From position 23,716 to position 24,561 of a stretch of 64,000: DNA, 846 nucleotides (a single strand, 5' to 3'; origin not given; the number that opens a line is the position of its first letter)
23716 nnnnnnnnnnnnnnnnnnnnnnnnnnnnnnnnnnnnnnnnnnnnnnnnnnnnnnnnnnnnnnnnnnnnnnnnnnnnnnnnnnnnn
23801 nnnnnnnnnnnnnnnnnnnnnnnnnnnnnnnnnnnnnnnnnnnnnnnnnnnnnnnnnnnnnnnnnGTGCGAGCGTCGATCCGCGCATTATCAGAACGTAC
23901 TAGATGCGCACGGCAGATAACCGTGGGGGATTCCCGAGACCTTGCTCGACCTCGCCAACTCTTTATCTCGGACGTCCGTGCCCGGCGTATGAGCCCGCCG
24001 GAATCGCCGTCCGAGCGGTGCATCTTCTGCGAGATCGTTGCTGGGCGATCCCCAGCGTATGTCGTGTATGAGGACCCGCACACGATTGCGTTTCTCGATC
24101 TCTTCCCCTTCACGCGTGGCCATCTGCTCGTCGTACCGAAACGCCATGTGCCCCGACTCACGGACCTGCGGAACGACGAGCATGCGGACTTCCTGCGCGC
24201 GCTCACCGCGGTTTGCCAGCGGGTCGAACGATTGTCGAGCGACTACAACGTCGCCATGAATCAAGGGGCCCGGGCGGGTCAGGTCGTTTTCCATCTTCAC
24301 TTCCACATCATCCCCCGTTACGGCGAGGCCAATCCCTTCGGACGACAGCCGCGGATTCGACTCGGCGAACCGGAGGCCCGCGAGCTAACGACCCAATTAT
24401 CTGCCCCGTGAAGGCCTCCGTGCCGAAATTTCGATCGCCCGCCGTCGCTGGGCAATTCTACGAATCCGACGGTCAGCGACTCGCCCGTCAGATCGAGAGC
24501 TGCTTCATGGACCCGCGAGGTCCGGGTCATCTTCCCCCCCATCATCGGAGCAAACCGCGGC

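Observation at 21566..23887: Membrane-tethered sedolisin with an intracellular C-terminal zinc ribbon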

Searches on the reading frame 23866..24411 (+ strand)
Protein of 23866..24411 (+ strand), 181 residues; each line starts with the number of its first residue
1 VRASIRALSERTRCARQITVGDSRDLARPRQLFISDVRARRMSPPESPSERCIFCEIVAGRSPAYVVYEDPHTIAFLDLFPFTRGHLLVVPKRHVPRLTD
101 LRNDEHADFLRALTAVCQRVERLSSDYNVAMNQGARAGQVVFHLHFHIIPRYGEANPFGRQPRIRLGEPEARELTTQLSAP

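Call 49: search_protein_families(library=pfam, proteins=[window:23866-24411:+], max_evalue=0.0001)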
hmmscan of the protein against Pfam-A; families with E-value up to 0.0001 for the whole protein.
window:23866-24411:+ (181 aa): 2 families
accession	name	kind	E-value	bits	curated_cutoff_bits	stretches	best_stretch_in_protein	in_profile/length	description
PF01230.28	HIT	-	7.5e-29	100.7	21.5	1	62-152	4-96/98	HIT domain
PF11969.13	DcpS_C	-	2.7e-18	66.9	24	1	51-149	1-100/114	Scavenger mRNA decapping enzyme C-term binding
